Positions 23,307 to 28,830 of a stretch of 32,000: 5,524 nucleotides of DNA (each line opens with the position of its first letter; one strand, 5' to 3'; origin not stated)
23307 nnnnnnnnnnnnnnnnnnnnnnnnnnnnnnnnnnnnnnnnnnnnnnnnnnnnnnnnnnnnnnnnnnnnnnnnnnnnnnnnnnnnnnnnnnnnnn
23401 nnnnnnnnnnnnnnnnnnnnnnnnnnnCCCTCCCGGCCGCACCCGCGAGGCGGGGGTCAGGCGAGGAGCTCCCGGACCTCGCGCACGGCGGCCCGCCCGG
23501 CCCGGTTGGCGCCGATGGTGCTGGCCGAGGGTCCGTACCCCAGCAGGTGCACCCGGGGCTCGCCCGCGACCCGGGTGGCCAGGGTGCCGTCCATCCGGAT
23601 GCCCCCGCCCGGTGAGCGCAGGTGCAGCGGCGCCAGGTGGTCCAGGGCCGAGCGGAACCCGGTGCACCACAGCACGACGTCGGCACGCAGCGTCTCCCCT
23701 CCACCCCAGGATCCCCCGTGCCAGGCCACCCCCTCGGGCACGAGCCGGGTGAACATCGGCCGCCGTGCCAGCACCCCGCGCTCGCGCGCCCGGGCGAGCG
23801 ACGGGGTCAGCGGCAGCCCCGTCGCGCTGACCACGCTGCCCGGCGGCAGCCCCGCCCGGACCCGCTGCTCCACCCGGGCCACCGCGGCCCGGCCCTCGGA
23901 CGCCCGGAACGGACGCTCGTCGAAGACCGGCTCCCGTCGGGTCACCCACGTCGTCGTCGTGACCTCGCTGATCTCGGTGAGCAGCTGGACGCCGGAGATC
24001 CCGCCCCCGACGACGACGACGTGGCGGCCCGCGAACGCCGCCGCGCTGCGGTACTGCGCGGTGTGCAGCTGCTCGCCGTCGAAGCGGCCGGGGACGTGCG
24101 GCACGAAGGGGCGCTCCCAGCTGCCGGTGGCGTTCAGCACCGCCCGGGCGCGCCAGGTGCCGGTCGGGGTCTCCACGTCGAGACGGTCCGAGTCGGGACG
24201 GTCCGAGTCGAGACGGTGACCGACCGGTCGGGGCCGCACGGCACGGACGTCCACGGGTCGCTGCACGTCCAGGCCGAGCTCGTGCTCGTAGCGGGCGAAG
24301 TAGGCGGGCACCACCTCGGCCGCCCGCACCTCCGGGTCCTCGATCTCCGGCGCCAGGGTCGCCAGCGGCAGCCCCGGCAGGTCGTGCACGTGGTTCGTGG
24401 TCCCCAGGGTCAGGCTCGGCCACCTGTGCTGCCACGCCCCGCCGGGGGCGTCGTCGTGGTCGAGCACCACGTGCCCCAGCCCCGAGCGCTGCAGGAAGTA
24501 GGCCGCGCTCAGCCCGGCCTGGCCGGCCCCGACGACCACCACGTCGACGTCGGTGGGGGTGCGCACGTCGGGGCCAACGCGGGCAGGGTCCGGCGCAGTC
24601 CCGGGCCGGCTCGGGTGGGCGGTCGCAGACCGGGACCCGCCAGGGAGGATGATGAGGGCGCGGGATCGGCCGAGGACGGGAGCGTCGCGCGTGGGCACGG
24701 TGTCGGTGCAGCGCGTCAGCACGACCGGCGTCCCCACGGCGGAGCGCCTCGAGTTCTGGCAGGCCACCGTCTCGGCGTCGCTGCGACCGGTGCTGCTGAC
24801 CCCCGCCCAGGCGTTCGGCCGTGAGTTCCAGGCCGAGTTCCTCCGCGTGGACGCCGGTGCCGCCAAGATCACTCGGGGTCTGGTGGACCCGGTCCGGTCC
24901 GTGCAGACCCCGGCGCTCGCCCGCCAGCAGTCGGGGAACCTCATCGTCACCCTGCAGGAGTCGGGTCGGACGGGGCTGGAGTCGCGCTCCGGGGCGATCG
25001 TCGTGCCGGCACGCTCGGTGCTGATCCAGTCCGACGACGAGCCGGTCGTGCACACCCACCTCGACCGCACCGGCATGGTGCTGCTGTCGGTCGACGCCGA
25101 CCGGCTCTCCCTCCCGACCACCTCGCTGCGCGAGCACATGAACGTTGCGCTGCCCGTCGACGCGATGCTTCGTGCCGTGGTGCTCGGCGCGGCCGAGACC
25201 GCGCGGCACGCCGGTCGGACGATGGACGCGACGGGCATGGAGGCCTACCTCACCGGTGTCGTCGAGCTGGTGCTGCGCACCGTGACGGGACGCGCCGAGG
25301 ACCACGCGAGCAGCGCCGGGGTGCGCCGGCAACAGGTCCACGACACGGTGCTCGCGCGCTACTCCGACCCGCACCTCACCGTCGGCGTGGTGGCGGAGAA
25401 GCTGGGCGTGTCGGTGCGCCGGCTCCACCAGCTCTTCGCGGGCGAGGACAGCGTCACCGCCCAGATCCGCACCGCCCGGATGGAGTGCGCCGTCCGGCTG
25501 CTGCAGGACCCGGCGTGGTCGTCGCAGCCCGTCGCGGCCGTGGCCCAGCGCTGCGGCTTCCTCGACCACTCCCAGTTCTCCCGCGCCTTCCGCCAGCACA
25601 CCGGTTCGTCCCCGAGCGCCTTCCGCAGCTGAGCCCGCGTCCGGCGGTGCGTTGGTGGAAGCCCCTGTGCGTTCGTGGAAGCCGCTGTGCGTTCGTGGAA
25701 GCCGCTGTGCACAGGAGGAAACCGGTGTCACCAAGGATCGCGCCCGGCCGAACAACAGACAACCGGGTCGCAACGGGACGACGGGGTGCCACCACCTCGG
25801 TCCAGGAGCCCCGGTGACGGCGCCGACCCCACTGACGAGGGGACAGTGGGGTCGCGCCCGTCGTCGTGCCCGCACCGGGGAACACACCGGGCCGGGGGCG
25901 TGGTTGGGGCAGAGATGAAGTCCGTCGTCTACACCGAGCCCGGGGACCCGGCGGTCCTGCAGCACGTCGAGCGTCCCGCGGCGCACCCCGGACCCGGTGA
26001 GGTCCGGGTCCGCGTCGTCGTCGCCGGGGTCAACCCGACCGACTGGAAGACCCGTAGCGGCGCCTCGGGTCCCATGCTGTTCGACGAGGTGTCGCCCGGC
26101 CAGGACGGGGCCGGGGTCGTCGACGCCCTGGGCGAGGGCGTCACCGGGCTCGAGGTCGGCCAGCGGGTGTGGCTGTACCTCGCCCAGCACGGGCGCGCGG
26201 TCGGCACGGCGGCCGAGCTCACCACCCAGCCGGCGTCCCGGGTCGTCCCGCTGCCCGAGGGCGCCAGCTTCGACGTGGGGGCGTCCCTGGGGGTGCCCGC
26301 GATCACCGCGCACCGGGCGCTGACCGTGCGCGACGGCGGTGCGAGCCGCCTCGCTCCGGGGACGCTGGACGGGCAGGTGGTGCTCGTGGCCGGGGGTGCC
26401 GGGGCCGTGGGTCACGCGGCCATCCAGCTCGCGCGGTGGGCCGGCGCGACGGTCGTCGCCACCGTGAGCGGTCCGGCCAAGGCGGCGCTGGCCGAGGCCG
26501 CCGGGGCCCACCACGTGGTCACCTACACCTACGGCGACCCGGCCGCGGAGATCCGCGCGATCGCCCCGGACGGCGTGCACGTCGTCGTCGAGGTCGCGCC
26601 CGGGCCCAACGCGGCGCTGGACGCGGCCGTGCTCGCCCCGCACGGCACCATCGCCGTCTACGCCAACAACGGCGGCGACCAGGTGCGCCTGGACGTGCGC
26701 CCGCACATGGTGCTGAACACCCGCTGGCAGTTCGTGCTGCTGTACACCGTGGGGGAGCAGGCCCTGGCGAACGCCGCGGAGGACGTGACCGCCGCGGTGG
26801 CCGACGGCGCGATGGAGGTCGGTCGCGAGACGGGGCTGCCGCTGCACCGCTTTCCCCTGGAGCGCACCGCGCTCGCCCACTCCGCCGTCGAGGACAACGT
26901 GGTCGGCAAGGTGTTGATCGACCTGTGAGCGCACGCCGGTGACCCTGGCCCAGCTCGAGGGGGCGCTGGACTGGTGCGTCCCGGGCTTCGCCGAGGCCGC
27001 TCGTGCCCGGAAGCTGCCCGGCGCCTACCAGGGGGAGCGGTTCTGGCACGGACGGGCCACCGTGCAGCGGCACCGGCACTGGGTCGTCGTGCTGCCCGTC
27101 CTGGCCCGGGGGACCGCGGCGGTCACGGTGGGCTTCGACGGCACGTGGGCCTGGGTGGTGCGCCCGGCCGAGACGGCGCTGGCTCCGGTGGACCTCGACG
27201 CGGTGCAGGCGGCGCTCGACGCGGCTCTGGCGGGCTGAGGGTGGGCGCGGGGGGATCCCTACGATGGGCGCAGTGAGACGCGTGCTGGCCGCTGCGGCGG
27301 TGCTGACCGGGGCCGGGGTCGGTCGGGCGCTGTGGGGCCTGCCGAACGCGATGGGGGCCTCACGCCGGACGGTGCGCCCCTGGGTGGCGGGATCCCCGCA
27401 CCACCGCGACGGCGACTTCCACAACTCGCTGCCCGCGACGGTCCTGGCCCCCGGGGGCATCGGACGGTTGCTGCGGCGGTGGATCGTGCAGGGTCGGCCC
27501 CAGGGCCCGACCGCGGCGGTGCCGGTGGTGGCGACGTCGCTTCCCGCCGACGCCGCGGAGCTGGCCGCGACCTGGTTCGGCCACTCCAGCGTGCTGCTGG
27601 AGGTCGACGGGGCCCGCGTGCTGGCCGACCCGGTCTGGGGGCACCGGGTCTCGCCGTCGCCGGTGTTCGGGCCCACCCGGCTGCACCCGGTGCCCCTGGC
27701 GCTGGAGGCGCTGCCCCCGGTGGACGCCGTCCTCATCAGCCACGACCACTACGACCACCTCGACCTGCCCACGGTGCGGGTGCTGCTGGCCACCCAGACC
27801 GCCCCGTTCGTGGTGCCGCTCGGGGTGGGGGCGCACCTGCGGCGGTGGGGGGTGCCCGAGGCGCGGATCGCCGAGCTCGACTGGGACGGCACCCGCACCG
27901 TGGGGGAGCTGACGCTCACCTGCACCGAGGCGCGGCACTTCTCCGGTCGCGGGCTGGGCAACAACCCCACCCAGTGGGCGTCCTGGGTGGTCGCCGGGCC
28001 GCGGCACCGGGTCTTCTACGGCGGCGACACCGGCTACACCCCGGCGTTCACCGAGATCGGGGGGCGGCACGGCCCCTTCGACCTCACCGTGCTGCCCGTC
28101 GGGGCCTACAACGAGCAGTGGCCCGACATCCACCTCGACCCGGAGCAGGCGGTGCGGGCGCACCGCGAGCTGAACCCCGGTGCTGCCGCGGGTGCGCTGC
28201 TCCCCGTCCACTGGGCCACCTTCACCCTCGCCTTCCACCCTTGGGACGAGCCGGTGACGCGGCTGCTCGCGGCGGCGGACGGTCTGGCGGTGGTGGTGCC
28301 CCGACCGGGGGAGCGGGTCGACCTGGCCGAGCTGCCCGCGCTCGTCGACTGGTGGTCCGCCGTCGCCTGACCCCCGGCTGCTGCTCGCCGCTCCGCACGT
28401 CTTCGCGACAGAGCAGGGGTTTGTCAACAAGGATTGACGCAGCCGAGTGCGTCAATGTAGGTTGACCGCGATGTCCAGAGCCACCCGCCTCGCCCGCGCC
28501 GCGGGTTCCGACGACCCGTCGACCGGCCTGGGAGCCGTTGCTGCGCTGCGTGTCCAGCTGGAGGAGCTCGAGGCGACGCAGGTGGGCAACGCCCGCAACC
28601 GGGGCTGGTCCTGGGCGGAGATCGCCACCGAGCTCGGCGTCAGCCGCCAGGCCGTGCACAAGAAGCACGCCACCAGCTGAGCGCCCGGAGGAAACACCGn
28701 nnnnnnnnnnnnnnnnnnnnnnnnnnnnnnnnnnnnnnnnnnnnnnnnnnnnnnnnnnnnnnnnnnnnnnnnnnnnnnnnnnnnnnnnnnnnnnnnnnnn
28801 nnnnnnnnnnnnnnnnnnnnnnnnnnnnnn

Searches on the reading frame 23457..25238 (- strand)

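Call 26: search_protein_families(library=pfam, proteins=[window:23457-25238:-], max_evalue=0.001)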
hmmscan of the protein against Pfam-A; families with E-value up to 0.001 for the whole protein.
window:23457-25238:- (593 aa): 12 families
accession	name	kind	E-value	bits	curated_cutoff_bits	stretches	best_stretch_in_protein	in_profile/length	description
PF13738.12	Pyr_redox_3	-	1e-17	64.8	30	1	234-440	1-201/305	Pyridine nucleotide-disulphide oxidoreductase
PF07992.20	Pyr_redox_2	-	2.3e-17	63.8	26.1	1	232-442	2-179/291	Pyridine nucleotide-disulphide oxidoreductase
PF01266.30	DAO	-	3e-09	37.3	27.9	1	232-271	1-41/353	FAD dependent oxidoreductase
PF01946.23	Thi4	-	3.3e-09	36.8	26.2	1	229-269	16-58/235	Thi4 family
PF13450.12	NAD_binding_8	-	4.5e-08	33.7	21.9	1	235-272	1-38/68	NAD(P)-binding Rossmann-like domain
PF00743.25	FMO-like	-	7e-07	28.5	22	1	366-433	141-212/532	Flavin-binding monooxygenase-like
PF01494.25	FAD_binding_3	-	3.4e-06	27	22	1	230-262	1-33/349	FAD binding domain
PF13434.12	Lys_Orn_oxgnase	-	3.7e-06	26.8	21.3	1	353-438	132-225/339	L-lysine 6-monooxygenase/L-ornithine 5-monooxygenase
PF00890.30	FAD_binding_2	-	3.7e-06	26.8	20.4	1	232-266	1-35/414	FAD binding domain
PF21799.2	MurD-like_N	-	6.3e-05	23.6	27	1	233-268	3-38/88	Mur ligase MurD-like, N-terminal domain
PF00070.33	Pyr_redox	-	0.00023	22.1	22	0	233-263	2-32/82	Pyridine nucleotide-disulphide oxidoreductase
PF12831.13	FAD_oxidored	-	0.00057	19.7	27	1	232-279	1-48/416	FAD dependent oxidoreductase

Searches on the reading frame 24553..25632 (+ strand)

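Call 26: search_protein_families(library=pfam, proteins=[window:24553-25632:+], max_evalue=0.001)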
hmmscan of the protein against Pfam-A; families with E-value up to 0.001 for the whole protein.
window:24553-25632:+ (359 aa): 2 families
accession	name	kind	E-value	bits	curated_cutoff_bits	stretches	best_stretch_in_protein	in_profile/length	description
PF12833.13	HTH_18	-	1.9e-17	63.8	33.6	1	281-358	2-78/80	Helix-turn-helix domain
PF00165.29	HTH_AraC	-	4.3e-12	46.3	26.6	1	323-358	7-41/42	Bacterial regulatory helix-turn-helix proteins, AraC family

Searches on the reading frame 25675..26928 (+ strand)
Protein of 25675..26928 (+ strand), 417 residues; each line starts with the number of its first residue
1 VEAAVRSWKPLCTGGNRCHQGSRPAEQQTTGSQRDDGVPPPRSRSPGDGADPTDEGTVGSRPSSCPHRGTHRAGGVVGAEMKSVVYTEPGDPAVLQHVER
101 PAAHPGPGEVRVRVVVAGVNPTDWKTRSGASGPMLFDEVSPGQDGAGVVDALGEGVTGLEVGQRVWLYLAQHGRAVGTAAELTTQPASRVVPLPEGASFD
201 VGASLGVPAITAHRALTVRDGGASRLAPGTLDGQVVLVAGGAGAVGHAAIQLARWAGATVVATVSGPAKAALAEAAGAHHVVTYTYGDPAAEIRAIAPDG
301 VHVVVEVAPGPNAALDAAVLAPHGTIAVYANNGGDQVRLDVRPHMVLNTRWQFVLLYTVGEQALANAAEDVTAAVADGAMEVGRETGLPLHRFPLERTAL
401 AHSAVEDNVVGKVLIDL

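Call 26: search_protein_families(library=pfam, proteins=[window:25675-26928:+], max_evalue=0.001)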
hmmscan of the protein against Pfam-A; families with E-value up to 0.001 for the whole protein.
window:25675-26928:+ (417 aa): 3 families
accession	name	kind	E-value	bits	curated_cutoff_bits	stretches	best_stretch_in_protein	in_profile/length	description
PF00107.32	ADH_zinc_N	-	1.5e-20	73.9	31.8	1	244-361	1-117/129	Zinc-binding dehydrogenase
PF08240.17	ADH_N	-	7.6e-15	55.5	23.5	1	106-195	1-104/104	Alcohol dehydrogenase GroES-like domain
PF13602.12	ADH_zinc_N_2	-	4.8e-07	31.2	27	1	277-414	2-133/134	Zinc-binding dehydrogenase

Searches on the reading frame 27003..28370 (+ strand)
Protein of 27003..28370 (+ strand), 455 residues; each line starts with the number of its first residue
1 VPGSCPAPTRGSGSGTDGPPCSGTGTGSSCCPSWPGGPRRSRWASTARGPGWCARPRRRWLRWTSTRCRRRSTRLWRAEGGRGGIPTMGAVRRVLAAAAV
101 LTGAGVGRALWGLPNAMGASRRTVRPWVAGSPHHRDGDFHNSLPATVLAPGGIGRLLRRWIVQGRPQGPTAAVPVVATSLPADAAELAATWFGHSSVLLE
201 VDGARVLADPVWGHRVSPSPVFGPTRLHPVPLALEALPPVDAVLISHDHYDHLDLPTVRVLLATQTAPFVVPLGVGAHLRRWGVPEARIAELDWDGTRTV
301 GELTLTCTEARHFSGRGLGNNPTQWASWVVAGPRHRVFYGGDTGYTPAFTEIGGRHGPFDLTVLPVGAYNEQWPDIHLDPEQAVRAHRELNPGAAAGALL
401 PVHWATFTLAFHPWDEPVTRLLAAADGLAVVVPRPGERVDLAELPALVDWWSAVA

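Call 26: search_protein_families(library=pfam, proteins=[window:27003-28370:+], max_evalue=0.001)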
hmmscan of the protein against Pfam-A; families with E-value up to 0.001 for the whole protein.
window:27003-28370:+ (455 aa): 2 families
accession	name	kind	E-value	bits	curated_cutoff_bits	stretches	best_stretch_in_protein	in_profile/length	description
PF12706.13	Lactamase_B_2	-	3.8e-55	187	27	1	205-404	2-200/200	Beta-lactamase superfamily domain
PF13483.12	Lactamase_B_3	-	3e-15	57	24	1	190-392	3-153/160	Beta-lactamase superfamily domain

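Call 57: find_encoding_contigs(protein=window:27003-28370:+, flank=10000, max_places=4)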
Protein window:27003-28370:+ (455 aa): no gene with exactly this product is on record in the collection.

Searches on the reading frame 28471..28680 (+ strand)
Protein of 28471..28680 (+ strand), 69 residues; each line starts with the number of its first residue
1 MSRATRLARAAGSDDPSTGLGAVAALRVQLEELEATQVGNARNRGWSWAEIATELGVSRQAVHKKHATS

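Call 44: search_protein_families(library=pfam, proteins=[window:28471-28677:+], max_evalue=0.001)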
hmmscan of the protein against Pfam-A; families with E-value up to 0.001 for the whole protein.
window:28471-28677:+ (69 aa): 3 families
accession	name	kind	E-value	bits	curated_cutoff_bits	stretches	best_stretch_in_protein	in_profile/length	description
PF13384.12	HTH_23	-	4.6e-05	23.5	24.6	1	42-63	15-35/50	Homeodomain-like domain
PF08279.18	HTH_11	-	0.00021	21.5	25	1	41-64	12-34/55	HTH domain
PF08281.18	Sigma70_r4_2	-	0.00042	20.3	25.7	0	45-64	26-45/54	Sigma-70, region 4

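Call 56: find_encoding_contigs(protein=window:28471-28680:+, flank=10000, max_places=4)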
Protein window:28471-28680:+ (69 aa): 1 contig read that carries it; 1 place shown.
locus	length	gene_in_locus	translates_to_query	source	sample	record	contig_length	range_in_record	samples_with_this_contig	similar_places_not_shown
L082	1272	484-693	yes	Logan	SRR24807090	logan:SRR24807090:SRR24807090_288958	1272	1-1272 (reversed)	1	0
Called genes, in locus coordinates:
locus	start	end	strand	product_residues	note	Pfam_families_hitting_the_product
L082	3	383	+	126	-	?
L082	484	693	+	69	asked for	-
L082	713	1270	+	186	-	?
